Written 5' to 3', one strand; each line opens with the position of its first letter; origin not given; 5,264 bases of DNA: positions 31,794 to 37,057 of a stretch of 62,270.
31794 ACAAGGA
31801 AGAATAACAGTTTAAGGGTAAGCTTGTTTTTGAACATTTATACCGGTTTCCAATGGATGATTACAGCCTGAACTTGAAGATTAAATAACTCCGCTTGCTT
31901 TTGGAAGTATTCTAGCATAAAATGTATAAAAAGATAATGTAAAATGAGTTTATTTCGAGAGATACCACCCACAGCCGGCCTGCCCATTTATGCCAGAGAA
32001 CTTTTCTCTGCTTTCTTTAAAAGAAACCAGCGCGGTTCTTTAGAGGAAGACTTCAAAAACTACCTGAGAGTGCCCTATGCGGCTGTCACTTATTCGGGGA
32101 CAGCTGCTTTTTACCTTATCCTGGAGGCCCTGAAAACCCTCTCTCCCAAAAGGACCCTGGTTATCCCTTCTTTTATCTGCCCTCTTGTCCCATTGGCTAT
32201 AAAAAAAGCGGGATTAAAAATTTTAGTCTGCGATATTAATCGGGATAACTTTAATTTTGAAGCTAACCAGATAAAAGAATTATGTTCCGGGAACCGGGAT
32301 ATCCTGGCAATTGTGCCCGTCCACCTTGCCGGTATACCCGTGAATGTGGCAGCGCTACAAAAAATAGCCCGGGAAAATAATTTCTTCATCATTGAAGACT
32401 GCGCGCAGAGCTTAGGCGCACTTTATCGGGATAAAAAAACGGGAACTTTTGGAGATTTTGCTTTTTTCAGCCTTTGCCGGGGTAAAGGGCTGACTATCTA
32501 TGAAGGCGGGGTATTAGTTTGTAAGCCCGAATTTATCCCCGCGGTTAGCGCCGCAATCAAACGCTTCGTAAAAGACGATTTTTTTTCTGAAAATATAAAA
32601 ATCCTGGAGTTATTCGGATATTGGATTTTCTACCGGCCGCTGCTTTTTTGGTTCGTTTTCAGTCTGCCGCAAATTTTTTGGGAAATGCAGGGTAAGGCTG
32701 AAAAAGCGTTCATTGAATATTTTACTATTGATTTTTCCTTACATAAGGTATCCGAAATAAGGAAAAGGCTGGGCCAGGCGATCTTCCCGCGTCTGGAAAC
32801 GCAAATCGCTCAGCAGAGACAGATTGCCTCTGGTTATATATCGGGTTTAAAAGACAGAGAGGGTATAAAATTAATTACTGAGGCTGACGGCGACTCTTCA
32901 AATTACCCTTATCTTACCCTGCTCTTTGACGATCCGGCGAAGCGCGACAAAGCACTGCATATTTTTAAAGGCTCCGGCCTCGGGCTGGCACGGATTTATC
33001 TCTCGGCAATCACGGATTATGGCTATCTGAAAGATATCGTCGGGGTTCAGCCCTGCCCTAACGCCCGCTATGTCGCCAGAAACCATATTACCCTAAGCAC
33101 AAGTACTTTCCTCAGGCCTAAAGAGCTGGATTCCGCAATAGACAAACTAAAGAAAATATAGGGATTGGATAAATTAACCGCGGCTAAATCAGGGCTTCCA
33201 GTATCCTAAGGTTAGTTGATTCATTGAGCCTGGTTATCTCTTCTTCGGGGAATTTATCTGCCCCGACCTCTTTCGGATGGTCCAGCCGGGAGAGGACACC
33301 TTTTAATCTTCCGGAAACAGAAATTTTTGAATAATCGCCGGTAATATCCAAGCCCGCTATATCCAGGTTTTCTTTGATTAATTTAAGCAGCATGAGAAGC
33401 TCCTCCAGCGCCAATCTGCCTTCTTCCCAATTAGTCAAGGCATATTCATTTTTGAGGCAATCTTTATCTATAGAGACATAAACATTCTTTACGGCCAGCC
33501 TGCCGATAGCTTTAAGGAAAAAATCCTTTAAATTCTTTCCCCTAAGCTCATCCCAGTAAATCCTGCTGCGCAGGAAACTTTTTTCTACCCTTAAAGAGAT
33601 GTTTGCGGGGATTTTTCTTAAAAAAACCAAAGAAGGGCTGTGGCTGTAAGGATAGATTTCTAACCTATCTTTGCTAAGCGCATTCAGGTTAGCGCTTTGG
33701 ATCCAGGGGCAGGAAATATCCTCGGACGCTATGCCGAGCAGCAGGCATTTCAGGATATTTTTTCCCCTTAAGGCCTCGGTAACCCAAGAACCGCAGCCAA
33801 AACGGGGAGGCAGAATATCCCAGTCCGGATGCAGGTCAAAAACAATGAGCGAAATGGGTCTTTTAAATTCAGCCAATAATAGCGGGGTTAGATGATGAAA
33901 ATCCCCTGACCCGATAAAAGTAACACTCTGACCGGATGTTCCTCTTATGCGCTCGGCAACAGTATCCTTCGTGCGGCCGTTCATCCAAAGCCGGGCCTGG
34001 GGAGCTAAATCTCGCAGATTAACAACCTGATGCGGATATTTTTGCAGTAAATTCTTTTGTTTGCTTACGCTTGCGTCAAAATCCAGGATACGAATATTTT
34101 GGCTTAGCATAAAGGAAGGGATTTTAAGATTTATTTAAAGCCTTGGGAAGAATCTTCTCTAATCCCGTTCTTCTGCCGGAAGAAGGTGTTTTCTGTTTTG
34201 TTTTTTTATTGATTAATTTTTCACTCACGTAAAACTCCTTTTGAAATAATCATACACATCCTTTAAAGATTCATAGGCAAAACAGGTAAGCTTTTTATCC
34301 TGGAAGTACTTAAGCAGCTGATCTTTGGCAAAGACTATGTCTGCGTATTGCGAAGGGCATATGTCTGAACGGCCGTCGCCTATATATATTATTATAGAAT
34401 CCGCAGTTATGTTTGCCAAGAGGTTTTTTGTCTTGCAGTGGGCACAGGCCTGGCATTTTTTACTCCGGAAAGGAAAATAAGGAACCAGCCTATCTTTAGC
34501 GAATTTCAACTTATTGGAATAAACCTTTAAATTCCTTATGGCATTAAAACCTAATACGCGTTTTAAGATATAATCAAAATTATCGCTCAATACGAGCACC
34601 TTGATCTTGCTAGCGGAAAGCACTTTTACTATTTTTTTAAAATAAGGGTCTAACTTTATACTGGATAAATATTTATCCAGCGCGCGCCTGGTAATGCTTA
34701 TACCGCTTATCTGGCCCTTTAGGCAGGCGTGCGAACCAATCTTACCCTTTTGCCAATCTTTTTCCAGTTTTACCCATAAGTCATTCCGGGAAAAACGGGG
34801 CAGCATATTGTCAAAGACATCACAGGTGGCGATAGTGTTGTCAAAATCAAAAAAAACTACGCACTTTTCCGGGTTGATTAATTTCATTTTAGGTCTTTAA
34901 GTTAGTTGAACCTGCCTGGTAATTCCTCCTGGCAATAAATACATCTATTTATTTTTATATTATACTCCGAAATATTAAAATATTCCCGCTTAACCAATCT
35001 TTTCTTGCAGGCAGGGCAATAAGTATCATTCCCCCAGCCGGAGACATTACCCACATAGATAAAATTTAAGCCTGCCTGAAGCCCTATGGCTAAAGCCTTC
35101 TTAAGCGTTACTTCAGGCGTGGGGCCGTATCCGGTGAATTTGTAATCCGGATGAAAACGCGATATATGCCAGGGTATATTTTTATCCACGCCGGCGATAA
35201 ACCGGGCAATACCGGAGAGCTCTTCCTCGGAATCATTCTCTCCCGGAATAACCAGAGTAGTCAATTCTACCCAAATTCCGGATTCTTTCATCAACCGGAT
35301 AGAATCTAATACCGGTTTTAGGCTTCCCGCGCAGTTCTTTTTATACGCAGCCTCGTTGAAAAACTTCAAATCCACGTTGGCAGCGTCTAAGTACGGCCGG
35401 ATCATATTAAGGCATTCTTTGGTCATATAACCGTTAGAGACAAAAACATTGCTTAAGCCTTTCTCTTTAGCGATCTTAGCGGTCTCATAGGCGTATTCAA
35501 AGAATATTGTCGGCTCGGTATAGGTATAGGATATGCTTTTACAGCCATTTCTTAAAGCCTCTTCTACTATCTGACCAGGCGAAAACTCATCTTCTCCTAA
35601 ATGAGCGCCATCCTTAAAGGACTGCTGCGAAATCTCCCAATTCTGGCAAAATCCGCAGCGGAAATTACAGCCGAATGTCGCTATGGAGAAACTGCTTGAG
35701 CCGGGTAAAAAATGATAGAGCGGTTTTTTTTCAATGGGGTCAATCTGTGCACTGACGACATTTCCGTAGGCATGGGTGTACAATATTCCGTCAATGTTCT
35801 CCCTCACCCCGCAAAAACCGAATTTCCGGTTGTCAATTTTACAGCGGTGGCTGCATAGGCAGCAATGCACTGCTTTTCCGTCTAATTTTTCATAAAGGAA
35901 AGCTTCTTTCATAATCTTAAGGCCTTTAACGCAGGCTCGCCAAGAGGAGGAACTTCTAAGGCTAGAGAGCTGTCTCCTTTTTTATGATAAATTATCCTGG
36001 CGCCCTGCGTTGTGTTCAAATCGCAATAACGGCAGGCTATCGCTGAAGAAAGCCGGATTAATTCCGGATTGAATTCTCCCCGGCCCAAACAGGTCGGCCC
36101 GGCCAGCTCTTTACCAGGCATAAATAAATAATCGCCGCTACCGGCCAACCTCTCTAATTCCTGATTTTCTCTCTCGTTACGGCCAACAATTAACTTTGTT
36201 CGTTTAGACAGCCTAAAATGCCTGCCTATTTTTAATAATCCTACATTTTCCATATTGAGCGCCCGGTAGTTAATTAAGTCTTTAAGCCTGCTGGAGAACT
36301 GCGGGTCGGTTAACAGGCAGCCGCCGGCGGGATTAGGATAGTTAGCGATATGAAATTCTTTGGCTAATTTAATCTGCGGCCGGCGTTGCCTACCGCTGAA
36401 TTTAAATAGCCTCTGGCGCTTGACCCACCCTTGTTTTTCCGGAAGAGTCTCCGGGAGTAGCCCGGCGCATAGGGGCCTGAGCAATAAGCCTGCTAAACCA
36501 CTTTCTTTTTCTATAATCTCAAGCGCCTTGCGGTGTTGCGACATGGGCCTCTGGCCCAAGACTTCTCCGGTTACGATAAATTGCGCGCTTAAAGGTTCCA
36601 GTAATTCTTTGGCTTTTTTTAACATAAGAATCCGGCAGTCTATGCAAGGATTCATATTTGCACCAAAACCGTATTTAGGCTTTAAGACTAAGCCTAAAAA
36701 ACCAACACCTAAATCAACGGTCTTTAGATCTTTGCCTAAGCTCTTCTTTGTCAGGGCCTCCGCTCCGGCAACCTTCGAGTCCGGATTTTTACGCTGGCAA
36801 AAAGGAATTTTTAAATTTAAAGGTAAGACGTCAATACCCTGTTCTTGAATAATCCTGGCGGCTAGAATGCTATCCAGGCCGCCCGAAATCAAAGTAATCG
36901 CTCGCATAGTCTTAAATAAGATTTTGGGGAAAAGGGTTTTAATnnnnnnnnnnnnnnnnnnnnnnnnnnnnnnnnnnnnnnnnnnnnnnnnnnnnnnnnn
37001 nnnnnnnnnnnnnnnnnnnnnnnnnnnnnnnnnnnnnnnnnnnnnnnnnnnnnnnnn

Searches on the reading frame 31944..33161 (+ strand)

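Call 60: search_protein_families(library=pfam, proteins=[window:31944-33161:+], max_evalue=0.00001)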
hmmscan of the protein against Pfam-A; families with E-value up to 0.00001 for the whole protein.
window:31944-33161:+ (405 aa): 1 family
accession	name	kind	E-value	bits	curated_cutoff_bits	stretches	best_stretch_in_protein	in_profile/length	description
PF01041.23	DegT_DnrJ_EryC1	-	1e-45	157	19.8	2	32-196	28-189/360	DegT/DnrJ/EryC1/StrS aminotransferase family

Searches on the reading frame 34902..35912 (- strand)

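Call 60: search_protein_families(library=pfam, proteins=[window:34902-35912:-], max_evalue=0.00001)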
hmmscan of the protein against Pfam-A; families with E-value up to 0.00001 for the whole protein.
window:34902-35912:- (336 aa): 1 family
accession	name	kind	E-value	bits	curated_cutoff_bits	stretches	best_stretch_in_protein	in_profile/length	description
PF04055.27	Radical_SAM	-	8.2e-25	88.3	29.5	1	78-231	3-161/166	Radical SAM superfamily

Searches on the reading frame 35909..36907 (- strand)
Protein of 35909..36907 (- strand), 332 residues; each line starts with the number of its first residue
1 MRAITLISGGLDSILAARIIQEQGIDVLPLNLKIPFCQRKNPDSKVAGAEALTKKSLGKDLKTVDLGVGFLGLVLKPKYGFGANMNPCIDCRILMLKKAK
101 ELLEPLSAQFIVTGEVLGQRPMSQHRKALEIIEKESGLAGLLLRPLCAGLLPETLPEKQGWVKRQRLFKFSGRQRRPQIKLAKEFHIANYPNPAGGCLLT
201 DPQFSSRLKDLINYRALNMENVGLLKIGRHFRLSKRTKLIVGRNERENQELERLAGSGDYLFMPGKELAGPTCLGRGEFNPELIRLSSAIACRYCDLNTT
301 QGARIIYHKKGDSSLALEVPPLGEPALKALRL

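Call 60: search_protein_families(library=pfam, proteins=[window:35909-36907:-], max_evalue=0.00001)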
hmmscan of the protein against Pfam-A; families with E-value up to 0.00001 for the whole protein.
window:35909-36907:- (332 aa): 2 families
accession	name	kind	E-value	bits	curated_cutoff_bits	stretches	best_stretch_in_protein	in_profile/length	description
PF18297.6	NFACT-R_2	-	9.6e-19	67.9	26.9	1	228-325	1-98/104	NFACT protein RNA binding domain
PF02568.20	ThiI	-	2.2e-08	34.4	20.5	1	2-147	5-145/197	Thiamine biosynthesis protein (ThiI)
